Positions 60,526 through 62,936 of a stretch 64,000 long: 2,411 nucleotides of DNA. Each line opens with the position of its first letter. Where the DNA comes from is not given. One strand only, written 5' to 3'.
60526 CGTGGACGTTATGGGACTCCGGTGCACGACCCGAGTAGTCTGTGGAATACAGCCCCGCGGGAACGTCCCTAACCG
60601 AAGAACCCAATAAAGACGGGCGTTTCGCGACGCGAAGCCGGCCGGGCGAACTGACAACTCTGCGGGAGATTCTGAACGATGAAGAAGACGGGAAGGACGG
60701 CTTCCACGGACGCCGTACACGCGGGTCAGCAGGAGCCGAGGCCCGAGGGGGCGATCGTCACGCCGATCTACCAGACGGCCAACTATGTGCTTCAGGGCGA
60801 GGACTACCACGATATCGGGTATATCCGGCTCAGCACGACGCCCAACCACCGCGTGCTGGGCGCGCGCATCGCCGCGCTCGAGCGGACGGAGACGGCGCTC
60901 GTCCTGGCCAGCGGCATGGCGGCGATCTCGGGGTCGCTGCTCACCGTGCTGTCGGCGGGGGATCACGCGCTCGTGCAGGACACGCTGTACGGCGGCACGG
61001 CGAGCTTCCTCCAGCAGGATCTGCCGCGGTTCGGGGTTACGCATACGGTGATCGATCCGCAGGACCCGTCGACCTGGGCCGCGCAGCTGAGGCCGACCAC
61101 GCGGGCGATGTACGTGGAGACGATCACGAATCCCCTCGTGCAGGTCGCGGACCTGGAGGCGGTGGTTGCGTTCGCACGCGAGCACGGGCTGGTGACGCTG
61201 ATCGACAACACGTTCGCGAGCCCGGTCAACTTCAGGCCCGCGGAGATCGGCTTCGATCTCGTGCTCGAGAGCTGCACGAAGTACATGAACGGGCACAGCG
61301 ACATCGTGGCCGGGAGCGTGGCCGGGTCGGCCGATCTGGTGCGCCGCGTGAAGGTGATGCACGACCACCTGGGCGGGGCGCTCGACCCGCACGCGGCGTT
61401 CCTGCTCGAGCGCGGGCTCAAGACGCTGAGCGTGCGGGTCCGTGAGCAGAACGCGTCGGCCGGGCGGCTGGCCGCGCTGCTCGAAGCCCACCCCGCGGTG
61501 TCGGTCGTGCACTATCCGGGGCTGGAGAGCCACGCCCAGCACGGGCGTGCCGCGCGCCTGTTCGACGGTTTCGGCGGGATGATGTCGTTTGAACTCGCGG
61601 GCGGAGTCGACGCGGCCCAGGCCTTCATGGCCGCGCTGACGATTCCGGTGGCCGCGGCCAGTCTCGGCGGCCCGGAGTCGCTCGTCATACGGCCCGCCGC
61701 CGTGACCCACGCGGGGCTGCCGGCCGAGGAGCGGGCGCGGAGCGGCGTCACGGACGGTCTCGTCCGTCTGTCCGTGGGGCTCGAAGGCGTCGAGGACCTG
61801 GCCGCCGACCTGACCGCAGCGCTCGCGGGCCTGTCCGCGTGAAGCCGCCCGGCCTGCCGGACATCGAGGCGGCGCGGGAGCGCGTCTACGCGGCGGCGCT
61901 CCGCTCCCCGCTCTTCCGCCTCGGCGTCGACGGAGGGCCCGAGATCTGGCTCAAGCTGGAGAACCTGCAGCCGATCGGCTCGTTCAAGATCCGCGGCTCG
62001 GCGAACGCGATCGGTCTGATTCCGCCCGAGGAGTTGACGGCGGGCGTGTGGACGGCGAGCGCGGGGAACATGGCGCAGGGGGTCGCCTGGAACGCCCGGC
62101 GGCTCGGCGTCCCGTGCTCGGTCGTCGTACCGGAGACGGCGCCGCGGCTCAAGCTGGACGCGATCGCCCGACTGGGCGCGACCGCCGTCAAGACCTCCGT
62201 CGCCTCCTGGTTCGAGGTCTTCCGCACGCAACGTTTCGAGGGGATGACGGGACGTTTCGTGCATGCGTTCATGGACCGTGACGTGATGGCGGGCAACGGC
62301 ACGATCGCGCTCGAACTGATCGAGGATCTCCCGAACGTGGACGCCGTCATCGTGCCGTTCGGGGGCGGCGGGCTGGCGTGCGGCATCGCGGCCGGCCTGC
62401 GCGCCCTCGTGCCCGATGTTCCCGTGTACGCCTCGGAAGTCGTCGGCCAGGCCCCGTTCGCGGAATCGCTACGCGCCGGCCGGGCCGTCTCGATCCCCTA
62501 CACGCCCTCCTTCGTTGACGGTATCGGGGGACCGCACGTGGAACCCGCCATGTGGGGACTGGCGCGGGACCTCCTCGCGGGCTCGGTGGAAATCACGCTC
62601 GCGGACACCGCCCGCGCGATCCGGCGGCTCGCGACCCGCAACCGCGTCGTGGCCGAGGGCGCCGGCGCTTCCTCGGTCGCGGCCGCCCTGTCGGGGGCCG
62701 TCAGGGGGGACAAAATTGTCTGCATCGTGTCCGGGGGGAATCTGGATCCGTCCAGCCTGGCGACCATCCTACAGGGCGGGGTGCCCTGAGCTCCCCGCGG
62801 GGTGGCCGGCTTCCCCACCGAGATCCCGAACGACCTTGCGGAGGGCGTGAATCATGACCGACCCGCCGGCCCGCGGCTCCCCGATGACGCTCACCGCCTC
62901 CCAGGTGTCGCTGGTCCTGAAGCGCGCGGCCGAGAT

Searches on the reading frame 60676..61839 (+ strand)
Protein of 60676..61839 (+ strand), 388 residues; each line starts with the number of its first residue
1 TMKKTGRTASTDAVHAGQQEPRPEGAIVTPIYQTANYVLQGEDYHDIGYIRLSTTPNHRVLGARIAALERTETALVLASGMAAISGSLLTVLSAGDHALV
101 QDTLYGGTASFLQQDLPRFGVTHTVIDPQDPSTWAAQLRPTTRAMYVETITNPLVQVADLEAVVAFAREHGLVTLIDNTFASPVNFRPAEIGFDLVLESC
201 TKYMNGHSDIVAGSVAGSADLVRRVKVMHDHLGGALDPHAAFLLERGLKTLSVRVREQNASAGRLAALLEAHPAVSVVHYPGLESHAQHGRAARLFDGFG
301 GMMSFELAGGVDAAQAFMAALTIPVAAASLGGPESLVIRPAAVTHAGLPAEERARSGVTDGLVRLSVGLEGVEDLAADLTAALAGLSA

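Call 28: search_protein_families(library=pfam, proteins=[window:60676-61839:+], max_evalue=0.0001)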
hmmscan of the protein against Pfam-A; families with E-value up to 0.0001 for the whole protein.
window:60676-61839:+ (388 aa): 1 family
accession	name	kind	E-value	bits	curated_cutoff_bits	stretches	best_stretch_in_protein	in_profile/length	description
PF01053.26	Cys_Met_Meta_PP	-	7e-124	413.7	27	1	11-383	2-380/381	Cys/Met metabolism PLP-dependent enzyme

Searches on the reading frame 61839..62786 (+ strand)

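Call 28: search_protein_families(library=pfam, proteins=[window:61839-62786:+], max_evalue=0.0001)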
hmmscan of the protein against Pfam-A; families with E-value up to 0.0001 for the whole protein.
window:61839-62786:+ (316 aa): 1 family
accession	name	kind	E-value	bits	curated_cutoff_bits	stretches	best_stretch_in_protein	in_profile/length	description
PF00291.31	PALP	-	5e-66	223.5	35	1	27-299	12-295/295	Pyridoxal-phosphate dependent enzyme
